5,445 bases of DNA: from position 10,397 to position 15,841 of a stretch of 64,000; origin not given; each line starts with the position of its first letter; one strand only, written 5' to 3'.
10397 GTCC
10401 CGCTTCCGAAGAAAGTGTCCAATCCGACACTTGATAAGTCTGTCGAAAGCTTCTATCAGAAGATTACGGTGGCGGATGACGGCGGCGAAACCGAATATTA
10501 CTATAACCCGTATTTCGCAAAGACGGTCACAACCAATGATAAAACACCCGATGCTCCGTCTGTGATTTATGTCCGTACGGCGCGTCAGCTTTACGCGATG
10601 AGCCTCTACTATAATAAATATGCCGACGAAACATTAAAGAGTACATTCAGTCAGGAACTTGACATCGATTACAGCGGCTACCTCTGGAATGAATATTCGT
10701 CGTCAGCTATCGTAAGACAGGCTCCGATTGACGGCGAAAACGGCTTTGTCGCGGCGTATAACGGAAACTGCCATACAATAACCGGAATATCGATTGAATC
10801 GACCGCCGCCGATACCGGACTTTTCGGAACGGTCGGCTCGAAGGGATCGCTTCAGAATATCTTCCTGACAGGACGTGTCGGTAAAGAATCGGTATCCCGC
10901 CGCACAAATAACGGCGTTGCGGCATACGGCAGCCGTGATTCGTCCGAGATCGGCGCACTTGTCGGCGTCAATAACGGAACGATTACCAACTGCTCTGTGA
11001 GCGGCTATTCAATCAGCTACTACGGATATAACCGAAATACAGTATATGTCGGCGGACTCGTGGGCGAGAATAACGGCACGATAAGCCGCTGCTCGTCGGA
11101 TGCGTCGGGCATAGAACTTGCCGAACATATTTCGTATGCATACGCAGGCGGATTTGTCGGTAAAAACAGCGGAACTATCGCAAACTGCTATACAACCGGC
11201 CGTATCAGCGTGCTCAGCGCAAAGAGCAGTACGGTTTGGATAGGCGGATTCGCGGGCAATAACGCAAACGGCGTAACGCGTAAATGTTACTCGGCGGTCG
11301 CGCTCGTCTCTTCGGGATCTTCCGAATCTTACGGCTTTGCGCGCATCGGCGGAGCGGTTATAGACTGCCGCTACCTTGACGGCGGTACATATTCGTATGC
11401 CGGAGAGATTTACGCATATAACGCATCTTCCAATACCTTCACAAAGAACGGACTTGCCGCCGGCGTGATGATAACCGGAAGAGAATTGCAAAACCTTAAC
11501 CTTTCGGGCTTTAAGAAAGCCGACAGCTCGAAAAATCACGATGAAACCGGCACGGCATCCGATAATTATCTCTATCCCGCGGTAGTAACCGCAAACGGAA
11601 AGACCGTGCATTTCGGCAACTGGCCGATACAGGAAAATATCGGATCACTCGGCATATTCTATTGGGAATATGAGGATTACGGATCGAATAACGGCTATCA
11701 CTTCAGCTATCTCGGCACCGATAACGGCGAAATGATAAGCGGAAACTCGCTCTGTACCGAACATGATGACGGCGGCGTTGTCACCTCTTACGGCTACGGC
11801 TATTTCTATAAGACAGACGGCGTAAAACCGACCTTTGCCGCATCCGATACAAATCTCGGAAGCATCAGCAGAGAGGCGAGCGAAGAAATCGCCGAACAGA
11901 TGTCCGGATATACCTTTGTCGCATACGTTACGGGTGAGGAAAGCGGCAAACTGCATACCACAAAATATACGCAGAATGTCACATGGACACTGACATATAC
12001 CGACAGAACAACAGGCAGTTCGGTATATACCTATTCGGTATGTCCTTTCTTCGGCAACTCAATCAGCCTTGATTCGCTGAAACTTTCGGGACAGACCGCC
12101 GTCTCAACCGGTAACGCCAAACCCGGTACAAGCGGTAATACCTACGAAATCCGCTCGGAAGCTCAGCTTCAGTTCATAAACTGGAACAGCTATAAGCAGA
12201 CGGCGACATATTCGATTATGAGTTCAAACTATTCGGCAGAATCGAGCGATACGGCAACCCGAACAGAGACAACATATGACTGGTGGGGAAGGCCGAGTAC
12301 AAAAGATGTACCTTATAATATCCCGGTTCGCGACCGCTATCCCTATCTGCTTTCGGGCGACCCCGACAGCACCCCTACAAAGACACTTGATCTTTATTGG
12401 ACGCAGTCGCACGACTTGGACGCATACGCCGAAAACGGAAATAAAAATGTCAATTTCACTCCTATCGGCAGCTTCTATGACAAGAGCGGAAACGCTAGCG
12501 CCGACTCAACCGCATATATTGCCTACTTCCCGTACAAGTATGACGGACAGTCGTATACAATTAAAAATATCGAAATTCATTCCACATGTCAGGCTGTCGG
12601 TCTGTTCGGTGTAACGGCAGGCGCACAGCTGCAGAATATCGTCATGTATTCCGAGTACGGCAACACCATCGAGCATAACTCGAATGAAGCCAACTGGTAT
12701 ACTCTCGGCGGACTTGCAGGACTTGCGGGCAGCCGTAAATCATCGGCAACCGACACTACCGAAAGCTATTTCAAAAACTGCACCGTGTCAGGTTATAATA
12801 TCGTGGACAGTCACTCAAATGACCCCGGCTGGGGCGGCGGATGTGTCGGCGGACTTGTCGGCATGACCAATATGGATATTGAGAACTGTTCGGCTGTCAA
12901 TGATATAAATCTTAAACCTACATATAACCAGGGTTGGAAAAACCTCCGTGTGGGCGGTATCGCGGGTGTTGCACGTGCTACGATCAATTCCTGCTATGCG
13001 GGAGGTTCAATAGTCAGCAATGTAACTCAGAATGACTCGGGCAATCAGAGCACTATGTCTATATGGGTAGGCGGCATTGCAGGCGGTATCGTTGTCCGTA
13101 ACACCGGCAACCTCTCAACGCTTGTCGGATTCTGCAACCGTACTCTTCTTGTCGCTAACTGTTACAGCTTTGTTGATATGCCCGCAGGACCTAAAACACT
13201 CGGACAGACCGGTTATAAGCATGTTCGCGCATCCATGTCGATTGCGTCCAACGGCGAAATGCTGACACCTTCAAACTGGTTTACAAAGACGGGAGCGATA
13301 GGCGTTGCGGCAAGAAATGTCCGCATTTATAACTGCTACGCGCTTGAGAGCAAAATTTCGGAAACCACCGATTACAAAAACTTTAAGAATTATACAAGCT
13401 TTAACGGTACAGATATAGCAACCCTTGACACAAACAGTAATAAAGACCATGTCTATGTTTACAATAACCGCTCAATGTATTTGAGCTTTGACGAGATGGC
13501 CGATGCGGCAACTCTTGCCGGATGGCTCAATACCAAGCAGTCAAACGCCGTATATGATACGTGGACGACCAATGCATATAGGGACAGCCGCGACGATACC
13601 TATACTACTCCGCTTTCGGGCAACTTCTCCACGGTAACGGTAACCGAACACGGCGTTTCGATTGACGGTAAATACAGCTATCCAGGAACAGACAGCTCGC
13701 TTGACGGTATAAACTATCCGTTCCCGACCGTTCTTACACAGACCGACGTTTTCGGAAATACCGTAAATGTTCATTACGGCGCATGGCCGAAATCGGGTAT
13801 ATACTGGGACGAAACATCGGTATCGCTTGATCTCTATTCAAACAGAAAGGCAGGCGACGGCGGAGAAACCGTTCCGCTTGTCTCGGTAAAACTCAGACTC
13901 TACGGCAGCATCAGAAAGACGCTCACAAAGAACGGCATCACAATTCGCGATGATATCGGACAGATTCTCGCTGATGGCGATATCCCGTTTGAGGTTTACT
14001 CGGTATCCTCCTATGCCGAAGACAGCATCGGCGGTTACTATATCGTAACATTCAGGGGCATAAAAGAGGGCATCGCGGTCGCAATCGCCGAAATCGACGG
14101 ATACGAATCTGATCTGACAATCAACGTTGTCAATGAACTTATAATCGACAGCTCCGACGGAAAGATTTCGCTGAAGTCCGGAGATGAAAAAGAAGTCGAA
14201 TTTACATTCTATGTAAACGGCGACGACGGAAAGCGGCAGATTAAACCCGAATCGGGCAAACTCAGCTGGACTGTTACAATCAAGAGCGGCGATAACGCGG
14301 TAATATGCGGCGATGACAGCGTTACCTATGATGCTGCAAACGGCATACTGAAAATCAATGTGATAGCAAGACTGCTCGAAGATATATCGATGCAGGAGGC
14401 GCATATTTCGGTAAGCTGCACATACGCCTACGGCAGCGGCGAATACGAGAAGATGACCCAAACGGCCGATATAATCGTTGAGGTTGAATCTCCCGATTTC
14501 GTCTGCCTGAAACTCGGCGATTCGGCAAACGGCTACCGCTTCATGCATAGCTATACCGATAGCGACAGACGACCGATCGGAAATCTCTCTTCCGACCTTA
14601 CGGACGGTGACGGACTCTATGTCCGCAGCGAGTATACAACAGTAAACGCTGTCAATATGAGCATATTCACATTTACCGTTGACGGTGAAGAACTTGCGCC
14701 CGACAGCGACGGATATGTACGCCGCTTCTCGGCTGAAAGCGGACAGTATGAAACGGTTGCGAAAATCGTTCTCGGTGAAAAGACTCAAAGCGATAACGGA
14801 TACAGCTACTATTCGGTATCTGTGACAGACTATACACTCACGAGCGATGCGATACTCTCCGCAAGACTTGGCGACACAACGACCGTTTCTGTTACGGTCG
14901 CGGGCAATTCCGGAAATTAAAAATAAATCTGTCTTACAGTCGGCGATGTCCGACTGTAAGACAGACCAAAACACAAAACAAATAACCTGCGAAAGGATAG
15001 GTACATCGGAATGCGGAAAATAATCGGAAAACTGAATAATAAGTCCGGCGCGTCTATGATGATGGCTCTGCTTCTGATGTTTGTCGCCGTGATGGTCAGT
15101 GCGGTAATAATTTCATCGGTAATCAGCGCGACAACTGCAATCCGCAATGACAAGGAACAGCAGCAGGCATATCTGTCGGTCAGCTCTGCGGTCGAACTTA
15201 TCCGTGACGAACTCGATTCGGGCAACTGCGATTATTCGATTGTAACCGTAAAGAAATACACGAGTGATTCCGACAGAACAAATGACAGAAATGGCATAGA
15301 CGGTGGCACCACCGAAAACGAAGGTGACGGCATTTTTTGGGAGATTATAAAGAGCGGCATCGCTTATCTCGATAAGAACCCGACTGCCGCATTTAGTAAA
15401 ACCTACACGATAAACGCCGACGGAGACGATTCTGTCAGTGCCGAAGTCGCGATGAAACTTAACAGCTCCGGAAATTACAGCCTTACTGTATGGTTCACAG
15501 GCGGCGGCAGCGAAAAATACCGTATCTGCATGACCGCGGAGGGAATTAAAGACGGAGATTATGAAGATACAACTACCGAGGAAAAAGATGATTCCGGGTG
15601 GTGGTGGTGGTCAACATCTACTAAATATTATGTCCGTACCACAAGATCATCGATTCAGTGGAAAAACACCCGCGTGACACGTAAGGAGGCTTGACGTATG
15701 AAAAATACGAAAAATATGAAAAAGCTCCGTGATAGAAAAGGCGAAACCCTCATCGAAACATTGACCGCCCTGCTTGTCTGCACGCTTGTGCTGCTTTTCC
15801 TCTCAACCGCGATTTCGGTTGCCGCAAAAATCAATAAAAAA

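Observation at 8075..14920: A roughly 2,276-aa 'pilin': a prepilin signal fused to three GLUG-repeat blocks and an Ig-like tail inside the T4P operon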

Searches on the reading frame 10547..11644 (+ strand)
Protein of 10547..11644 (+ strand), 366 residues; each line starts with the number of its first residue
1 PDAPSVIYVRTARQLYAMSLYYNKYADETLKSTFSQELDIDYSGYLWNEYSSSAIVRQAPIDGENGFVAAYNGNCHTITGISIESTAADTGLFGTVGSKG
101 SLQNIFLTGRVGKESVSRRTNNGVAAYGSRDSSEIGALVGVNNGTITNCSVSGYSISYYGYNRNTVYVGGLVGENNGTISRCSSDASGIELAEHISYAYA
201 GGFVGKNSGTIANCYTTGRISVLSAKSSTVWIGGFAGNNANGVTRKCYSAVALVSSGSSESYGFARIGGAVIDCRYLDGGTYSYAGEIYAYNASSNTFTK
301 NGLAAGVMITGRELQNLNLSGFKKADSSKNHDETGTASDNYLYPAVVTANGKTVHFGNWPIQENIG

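Call 73: search_protein_families(library=pfam, proteins=[window:10547-11644:+], max_evalue=0.1)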
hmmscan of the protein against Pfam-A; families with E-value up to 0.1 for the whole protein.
window:10547-11644:+ (366 aa): 1 family
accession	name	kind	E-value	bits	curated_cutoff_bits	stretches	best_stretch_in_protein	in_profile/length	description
PF07581.17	Glug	-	7.7e-12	45.2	20.5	3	197-221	2-28/28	The GLUG motif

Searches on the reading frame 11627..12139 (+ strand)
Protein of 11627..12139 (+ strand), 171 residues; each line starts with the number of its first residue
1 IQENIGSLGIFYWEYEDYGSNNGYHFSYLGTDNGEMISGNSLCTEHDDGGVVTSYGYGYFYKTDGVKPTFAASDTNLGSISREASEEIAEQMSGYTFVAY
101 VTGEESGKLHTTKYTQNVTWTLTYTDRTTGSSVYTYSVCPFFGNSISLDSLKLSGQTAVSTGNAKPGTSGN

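Call 73: search_protein_families(library=pfam, proteins=[window:11627-12139:+], max_evalue=0.1)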
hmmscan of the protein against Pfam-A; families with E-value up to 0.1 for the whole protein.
window:11627-12139:+ (171 aa): 1 family
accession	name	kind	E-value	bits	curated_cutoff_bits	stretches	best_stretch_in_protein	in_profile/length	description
PF24735.1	DUF7686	-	0.031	14.6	24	0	64-99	13-49/73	Domain of unknown function (DUF7686)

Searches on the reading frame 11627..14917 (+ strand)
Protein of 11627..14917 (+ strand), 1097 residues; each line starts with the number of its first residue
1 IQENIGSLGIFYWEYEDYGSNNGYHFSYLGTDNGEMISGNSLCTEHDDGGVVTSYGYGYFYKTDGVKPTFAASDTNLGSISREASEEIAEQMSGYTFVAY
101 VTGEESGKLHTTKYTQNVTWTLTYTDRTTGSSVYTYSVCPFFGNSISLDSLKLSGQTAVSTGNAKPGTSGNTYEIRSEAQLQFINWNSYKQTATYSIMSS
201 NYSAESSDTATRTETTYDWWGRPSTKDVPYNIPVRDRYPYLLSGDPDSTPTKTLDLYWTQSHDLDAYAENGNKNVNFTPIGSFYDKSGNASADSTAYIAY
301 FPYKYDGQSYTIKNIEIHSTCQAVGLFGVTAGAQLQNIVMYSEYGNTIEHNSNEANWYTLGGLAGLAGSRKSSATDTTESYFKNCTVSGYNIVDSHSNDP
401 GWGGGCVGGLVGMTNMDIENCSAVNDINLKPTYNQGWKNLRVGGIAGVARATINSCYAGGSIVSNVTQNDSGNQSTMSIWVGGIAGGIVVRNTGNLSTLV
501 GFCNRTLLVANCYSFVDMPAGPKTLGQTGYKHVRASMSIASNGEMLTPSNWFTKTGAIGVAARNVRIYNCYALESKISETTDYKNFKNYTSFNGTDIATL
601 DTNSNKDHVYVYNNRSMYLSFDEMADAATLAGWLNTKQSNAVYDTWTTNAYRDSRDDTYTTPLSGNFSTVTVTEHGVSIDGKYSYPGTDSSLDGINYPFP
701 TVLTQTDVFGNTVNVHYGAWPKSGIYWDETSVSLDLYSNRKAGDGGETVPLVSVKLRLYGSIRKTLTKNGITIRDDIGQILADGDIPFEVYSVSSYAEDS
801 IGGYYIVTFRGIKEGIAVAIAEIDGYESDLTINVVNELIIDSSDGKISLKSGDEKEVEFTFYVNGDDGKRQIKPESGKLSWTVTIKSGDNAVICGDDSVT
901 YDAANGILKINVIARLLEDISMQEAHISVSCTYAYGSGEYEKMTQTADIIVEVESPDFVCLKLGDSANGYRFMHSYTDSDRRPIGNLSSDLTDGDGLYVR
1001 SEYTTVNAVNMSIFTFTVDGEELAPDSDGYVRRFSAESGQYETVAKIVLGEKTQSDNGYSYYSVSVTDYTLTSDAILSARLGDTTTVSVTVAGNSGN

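Call 50: predict_structure(alignment_id=A2)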
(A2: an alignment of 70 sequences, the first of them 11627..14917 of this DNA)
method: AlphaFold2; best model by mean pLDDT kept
length: 1097 residues; sequences in the alignment: 70
mean_pLDDT: 80.4   pTM: 0.64
mean pLDDT of the five models: 80.4, 79.3, 78.9, 77.0, 76.5
residues with pLDDT >= 90: 348; 70-90: 524; 50-70: 156; < 50: 69
segments of 3 or more residues with pLDDT < 50: 288-293, 492-494, 555-558, 650-654, 672-696, 705-715, 718-723
pLDDT, mean of each block of 10 residues (from residue 1): 76 87 89 81 64 94 89 94 94 92 93 90 83 94 93 87 90 91 90 81 77 82 84 80 60 77 85 87 60 57 72 85 80 84 80 69 87 71 86 76 78 91 87 77 92 89 80 74 85 53 83 88 81 90 62 50 84 87 91 84 68 89 73 76 67 59 75 42 36 46 47 46 60 87 83 83 73 76 85 84 86 89 77 89 86 91 81 91 92 90 92 89 91 88 92 89 90 68 86 90 66 90 91 83 91 84 90 90 83 70
secondary structure, 60 per line:
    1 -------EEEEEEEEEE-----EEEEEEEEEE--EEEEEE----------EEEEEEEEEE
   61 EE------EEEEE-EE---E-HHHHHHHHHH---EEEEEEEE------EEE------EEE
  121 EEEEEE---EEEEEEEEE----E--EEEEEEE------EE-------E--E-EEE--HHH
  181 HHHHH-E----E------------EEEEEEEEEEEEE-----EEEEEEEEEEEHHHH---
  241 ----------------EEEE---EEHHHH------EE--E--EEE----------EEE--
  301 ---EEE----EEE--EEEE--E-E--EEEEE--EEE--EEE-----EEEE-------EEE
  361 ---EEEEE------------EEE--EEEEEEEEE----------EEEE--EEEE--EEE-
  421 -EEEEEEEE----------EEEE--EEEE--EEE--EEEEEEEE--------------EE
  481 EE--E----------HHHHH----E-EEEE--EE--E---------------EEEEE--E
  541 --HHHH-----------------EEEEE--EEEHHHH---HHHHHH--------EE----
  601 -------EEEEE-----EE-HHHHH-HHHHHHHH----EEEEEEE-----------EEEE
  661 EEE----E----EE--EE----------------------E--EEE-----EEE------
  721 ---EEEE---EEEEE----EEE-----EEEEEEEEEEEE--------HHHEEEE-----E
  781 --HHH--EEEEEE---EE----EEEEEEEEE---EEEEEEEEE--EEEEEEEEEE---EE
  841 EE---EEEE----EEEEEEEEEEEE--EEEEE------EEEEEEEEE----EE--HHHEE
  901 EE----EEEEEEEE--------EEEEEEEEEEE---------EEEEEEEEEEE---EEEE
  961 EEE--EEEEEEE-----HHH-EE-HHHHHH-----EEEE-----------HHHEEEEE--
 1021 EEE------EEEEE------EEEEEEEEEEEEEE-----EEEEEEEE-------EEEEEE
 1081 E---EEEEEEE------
elements in order (helices of 4 or more, strands of 3 or more residues): E8-17 E23-32 E35-40 E51-62 E69-73 H82-91 E95-102 E109-111 E118-126 E130-138 E146-152 E173-175 H178-185 E205-217 E223-233 H234-237 E257-260 H266-269 E283-285 E296-298 E304-306 E311-313 E316-319 E327-331 E334-336 E339-341 E347-350 E358-360 E364-368 E381-383 E386-394 E405-408 E411-414 E417-419 E422-429 E440-443 E446-449 E452-454 E457-464 E479-482 H496-500 E507-510 E533-537 H543-546 E564-568 E571-573 H574-577 H581-586 E608-612 H621-625 H627-634 E639-645 E657-663 E704-706 E712-714 E724-727 E731-735 E740-742 E748-759 E771-774 E788-793 E803-811 E815-823 E826-835 E839-842 E846-849 E854-865 E868-872 E879-887 E899-902 E907-914 E923-933 E943-953 E957-963 E966-972 H985-990 E996-999 E1014-1018 E1021-1023 E1030-1034 E1041-1054 E1060-1067 E1075-1081 E1085-1091

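Call 52: fold_search(model_id=the predicted structure, library=pdb)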
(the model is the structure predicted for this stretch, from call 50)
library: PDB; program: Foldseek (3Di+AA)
matches with E <= 10: 1951; with E <= 0.001: 712
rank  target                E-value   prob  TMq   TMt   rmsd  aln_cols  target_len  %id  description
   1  7r5k_10               1.5e-07  1.00  0.11  0.07  16.8       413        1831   11  Human nuclear pore complex (constricted) (released 2022-06-22)
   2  9hcj_10               5.3e-07  1.00  0.10  0.07  20.4       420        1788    9  D. discoideum nuclear pore complex (released 2024-12-25)
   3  8dfp_A                5.5e-07  1.00  0.09  0.19  24.7       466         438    9  Ectodomain of full-length KIT(DupA502,Y503)-SCF dimers (released 2023-03-29)
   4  1qz1                  6.7e-07  1.00  0.10  0.27  15.2       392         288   11  Crystal Structure of the Ig 1-2-3 fragment of NCAM (released 2003-11-04)
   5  2wng                  8.5e-07  1.00  0.09  0.20  15.9       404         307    9  complete extracellular structure of human signal regulatory protein (SIRP) alpha (released 2009-07-21)
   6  5ftx                  8.9e-07  1.00  0.10  0.15  23.8       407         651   12  Structure of surface layer protein SbsC, domains 4-9 (released 2017-02-22)
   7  2wim_A                9.3e-07  1.00  0.11  0.32  14.1       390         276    9  Crystal structure of NCAM2 IG1-3 (released 2010-08-25)
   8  4u7m                  9.7e-07  1.00  0.12  0.30  12.2       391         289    7  LRIG1 extracellular domain: Structure and Function Analysis (released 2015-04-08)
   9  4uj7                  1.6e-06  1.00  0.08  0.32  17.7       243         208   21  Structure of the S-layer protein SbsC, domains 5-6 (released 2016-04-27)
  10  6zqk_C                1.6e-06  1.00  0.12  0.24  16.9       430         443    8  HER2-binding scFv-Fab fusion 841 (released 2021-06-30)
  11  8dfm_A                2.8e-06  1.00  0.11  0.19  17.4       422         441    8  Ectodomain of full-length wild-type KIT-SCF dimers (released 2023-03-29)
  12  6zqk_A                2.9e-06  1.00  0.12  0.24  15.0       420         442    8  HER2-binding scFv-Fab fusion 841 (released 2021-06-30)
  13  4hjj_L                3.2e-06  1.00  0.10  0.22  19.7       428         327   10  Structure Reveals Function of the Dual Variable Domain Immunoglobulin (DVD-Ig) Molecule (released 2013-05-08)
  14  5n40                  4.0e-06  1.00  0.12  0.24  13.8       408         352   11  Structure of Yersinia pseudotuberculosis adhesin InvE (released 2017-04-12)
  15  4liq_E                4.4e-06  1.00  0.11  0.20  14.7       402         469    8  Structure of the extracellular domain of human CSF-1 receptor in complex with the Fab fragment of RG7155 (released 2014-06-18)
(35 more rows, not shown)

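Call 63: fold_search(model_id=the predicted structure, library=viral)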
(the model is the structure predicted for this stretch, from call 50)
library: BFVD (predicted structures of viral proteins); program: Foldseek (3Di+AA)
matches with E <= 10: 672; with E <= 0.001: 114
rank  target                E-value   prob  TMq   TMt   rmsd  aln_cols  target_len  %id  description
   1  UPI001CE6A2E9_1       1.9e-08  1.00  0.12  0.12  22.1       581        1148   10  (no name look-up for this kind of identifier)
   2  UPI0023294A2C         2.2e-08  1.00  0.10  0.10  22.4       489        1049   10  (no name look-up for this kind of identifier)
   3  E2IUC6                9.7e-08  1.00  0.11  0.18  25.6       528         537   10  Envelope glycoprotein C [Saimiriine herpesvirus 1 (strain MV-5-4-PSL)]
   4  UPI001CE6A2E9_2       3.0e-07  1.00  0.16  0.16  14.2       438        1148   12  (no name look-up for this kind of identifier)
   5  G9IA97                3.0e-07  1.00  0.10  0.11  21.7       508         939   12  (no name in the UniProt tables at hand)
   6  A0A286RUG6            3.3e-07  1.00  0.10  0.14  18.6       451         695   10  Envelope glycoprotein C [Beluga whale alphaherpesvirus 1]
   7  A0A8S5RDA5            3.3e-07  1.00  0.08  0.17  28.9       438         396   10  Uncharacterized protein [virus sp. ctPYc18]
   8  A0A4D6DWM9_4          3.8e-07  1.00  0.12  0.10  23.8       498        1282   12  Uncharacterized protein [Edwardsiella phage pEt-SU]
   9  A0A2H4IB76            3.8e-07  1.00  0.08  0.07  37.0       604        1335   12  Putative major tail protein [Erwinia phage vB_EamM_Y3]
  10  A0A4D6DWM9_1          6.7e-07  1.00  0.10  0.09  18.0       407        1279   10  Uncharacterized protein [Edwardsiella phage pEt-SU]
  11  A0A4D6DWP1            7.8e-07  1.00  0.12  0.40   8.0       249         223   12  Uncharacterized protein [Edwardsiella phage pEt-SU]
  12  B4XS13                8.2e-07  1.00  0.09  0.18  17.8       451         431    8  GC [anatid alphaherpesvirus 1]
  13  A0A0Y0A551            9.4e-07  1.00  0.12  0.24  14.1       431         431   10  Envelope glycoprotein C [Macropodid alphaherpesvirus 1]
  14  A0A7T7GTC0            1.1e-06  1.00  0.09  0.14  24.9       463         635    8  (no name in the UniProt tables at hand)
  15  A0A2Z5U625            1.1e-06  1.00  0.08  0.26  19.0       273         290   11  Ig-like domain-containing protein [Rhinolophus gammaherpesvirus 1]
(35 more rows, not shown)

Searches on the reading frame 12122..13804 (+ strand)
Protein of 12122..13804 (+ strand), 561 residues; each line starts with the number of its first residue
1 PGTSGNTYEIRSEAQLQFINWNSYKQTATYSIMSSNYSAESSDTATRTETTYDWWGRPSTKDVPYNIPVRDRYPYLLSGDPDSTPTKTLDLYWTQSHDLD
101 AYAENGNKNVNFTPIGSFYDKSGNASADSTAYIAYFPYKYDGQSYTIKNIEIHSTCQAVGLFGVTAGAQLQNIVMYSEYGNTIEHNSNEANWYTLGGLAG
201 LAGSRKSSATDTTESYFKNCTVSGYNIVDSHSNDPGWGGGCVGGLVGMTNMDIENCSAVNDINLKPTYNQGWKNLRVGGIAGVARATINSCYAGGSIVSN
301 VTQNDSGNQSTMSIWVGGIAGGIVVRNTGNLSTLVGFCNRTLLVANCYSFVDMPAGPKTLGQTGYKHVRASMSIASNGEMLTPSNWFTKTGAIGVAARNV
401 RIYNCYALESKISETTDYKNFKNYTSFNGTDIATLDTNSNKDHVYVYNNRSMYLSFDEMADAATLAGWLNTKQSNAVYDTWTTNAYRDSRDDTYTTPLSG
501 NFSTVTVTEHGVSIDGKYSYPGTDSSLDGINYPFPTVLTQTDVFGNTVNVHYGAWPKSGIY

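Call 73: search_protein_families(library=pfam, proteins=[window:12122-13804:+], max_evalue=0.1)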
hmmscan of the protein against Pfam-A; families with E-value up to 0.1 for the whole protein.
window:12122-13804:+ (561 aa): 1 family
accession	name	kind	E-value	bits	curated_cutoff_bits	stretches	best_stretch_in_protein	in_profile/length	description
PF07581.17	Glug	-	0.0022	18.7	20.5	1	238-263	1-28/28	The GLUG motif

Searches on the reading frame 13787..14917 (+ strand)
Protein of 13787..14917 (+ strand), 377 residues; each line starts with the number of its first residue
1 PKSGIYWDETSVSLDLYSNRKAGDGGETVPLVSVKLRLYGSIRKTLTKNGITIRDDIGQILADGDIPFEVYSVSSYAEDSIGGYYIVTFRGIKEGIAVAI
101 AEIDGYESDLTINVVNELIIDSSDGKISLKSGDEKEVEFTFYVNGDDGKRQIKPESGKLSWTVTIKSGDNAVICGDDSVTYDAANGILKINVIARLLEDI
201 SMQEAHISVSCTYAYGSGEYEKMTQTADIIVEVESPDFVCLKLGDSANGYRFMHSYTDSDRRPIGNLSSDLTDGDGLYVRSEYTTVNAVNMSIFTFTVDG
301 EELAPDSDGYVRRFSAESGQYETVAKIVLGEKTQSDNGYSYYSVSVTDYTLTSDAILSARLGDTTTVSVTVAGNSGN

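Call 73: search_protein_families(library=pfam, proteins=[window:13787-14917:+], max_evalue=0.1)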
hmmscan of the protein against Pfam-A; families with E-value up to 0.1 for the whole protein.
window:13787-14917:+ (377 aa): 1 family
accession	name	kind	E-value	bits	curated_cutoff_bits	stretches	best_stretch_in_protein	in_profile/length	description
PF24911.1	YfjL_C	-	0.061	14.3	28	0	56-86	70-100/117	YfjL-like C-terminal domain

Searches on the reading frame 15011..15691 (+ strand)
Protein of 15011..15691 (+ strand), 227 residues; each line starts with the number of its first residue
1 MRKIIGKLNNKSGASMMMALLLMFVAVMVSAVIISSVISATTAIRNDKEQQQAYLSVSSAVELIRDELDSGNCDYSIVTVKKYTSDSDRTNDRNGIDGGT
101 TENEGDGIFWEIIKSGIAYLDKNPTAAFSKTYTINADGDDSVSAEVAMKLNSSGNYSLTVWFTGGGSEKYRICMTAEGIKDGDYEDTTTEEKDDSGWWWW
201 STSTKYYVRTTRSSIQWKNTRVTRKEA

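Call 6: search_protein_families(library=pfam, proteins=[window:15011-15691:+], max_evalue=0.01)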
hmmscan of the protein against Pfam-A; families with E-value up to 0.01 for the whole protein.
window:15011-15691:+ (227 aa): 0 families

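Call 8: search_protein_families(library=ncbifam, proteins=[window:15011-15691:+], max_evalue=0.01)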
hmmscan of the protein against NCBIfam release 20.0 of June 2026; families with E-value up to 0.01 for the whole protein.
window:15011-15691:+ (227 aa): 2 families
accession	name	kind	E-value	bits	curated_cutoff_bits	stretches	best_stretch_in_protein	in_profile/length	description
NF037980.1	T2SS_GspK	equivalog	1e-05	25.2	130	1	12-70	2-60/307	type II secretion system minor pseudopilin GspK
NF041014.1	pilin_ComGG_2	equivalog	0.0011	19.6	40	1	12-88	4-82/101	competence type IV pilus minor pilin ComGG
